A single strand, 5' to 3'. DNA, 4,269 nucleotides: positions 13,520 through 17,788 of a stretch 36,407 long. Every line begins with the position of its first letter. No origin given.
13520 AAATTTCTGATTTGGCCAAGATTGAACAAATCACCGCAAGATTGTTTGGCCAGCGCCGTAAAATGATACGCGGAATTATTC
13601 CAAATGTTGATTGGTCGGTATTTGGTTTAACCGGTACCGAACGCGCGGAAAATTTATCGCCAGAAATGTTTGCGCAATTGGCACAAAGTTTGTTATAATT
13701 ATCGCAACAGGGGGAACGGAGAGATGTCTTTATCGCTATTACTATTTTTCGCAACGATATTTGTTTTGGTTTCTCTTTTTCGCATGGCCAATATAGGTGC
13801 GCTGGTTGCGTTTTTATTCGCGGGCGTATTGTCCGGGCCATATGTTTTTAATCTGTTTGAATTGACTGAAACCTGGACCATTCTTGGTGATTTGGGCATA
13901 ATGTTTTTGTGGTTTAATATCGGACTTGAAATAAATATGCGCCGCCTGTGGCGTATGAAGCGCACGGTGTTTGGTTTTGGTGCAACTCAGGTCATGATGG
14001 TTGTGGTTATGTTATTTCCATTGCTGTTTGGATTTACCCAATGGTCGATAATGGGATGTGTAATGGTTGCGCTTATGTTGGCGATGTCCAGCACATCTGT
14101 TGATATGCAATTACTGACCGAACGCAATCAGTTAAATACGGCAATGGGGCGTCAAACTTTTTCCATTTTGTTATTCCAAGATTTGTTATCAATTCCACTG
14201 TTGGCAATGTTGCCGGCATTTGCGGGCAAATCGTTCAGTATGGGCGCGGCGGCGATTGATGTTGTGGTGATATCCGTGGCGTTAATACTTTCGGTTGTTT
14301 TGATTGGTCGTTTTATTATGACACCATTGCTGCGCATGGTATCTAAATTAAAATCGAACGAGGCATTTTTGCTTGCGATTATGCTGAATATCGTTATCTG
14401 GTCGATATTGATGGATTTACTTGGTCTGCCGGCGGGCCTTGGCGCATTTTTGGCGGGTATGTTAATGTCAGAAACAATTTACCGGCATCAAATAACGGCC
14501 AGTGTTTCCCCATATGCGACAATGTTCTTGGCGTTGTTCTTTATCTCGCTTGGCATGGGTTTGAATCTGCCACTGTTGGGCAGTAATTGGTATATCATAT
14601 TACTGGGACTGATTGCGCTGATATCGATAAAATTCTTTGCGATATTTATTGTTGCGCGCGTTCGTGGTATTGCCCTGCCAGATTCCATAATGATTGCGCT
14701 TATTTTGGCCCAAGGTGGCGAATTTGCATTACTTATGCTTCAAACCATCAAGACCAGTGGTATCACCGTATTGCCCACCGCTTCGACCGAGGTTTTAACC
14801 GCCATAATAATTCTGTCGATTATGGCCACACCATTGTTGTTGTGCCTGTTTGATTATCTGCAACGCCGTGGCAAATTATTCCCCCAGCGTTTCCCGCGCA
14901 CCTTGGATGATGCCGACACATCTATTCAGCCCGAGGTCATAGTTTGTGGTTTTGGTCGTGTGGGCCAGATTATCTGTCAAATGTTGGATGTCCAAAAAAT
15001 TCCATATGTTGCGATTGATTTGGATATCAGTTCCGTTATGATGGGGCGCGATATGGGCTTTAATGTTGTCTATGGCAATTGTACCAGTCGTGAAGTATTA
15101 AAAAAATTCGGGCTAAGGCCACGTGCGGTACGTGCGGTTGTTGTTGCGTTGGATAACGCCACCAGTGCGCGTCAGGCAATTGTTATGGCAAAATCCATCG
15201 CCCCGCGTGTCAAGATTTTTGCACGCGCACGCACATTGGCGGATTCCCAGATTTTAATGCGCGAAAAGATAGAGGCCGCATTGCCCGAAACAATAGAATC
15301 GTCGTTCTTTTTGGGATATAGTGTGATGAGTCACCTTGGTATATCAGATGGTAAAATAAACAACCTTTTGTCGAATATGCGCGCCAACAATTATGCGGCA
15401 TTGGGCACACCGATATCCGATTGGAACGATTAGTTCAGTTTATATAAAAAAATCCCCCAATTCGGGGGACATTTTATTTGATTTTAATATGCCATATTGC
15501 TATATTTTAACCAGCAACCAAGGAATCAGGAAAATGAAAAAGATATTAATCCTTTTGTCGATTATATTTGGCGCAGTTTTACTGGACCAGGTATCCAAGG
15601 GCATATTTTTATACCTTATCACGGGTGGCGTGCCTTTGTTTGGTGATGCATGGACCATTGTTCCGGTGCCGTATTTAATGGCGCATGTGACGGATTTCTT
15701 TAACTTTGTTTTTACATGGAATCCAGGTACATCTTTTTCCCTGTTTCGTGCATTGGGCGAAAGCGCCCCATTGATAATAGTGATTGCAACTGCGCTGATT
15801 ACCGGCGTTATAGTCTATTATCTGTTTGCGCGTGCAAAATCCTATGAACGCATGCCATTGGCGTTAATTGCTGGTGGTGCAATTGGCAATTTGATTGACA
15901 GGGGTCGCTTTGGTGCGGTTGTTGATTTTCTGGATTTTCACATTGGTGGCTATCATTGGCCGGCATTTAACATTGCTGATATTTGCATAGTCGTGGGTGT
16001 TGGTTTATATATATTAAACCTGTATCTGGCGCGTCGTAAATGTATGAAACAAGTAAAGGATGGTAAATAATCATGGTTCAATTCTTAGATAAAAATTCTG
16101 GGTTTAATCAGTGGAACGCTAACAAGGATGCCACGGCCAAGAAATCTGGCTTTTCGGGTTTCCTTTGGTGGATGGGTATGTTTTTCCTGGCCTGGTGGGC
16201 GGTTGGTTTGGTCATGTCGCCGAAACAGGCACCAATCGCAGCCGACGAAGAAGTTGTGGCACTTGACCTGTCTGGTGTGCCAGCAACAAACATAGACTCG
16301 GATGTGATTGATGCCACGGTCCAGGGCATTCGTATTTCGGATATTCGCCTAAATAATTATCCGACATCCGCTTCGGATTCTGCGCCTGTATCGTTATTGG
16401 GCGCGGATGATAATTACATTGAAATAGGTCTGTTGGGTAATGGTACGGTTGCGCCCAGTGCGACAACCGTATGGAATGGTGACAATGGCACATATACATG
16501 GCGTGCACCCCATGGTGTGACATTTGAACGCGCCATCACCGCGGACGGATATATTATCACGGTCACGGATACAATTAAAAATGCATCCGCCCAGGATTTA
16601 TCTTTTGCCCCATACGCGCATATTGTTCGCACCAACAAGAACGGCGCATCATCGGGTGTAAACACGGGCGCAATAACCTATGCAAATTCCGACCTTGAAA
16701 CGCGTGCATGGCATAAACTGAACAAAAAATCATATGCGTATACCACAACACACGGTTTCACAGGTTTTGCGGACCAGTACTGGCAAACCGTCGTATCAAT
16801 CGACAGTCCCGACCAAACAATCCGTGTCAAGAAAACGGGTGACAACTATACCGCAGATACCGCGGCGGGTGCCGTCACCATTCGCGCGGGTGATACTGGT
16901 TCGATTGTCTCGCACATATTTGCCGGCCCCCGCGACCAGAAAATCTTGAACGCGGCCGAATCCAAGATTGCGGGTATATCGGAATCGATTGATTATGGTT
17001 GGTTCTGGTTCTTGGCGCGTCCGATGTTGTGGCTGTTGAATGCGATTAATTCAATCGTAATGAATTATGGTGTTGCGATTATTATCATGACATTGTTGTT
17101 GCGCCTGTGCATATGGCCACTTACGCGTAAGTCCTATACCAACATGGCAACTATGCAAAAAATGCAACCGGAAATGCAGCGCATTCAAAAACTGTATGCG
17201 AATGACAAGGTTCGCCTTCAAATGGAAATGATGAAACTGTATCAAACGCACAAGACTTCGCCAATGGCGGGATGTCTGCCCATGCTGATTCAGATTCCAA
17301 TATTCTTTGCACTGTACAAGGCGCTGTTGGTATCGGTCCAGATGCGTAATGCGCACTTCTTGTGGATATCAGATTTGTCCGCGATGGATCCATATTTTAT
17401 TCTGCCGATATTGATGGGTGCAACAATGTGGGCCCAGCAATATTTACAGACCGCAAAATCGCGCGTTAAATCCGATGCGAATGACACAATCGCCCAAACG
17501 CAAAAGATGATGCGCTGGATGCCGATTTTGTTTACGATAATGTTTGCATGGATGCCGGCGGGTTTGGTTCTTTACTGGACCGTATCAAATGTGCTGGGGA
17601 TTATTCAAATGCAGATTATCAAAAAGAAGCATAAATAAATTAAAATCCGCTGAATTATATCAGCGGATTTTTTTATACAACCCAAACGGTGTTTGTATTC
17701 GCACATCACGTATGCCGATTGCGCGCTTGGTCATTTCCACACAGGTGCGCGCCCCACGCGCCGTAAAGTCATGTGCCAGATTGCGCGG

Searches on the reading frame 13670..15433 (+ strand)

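Call 8: search_protein_families(library=pfam, proteins=[window:13670-15433:+], max_evalue=0.001)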
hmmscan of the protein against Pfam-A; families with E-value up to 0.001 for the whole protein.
window:13670-15433:+ (587 aa): 2 families
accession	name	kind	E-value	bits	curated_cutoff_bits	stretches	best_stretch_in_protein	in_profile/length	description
PF00999.27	Na_H_Exchanger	-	1.1e-45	156.5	26.2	1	29-390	5-373/375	Sodium/hydrogen exchanger, transmembrane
PF02254.24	TrkA_N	-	1.4e-19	71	23.8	1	423-535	1-111/116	TrkA-N domain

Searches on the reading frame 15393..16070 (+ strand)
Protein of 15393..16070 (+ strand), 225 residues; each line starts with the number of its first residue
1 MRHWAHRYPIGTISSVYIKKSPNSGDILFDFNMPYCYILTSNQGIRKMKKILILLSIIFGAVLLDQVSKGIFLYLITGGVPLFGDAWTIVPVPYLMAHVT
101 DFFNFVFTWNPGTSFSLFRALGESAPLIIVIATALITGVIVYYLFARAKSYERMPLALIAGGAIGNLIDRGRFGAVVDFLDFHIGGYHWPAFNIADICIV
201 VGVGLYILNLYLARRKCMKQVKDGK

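Call 8: search_protein_families(library=pfam, proteins=[window:15393-16070:+], max_evalue=0.001)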
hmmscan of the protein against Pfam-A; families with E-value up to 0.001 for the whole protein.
window:15393-16070:+ (225 aa): 1 family
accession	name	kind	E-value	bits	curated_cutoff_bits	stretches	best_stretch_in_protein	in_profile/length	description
PF01252.23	Peptidase_A8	-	1.9e-34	119.4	25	1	57-210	1-140/142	Signal peptidase (SPase) II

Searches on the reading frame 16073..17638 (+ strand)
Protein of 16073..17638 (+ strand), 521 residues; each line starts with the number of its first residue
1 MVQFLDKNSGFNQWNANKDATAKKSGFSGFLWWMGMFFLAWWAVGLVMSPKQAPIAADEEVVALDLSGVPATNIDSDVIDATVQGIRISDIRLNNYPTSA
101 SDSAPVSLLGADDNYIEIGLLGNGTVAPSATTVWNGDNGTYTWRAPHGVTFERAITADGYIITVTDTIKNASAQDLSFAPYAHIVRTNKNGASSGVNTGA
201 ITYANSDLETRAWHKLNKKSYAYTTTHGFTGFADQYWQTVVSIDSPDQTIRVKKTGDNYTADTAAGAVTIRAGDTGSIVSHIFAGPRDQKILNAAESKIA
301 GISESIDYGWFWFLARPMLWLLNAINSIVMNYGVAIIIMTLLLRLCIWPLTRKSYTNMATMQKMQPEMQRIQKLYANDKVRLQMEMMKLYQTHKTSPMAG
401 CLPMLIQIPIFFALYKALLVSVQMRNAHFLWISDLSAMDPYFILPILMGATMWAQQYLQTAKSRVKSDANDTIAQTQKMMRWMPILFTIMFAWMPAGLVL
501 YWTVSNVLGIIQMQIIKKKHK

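Call 8: search_protein_families(library=pfam, proteins=[window:16073-17638:+], max_evalue=0.001)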
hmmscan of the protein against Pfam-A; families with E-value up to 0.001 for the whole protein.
window:16073-17638:+ (521 aa): 2 families
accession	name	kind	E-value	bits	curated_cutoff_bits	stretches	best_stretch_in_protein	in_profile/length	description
PF02096.25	60KD_IMP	-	3.8e-58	196.5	35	1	332-518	1-163/163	60Kd inner membrane protein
PF14849.12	YidC_periplas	-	1.2e-42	147.2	24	1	73-321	3-283/283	YidC periplasmic domain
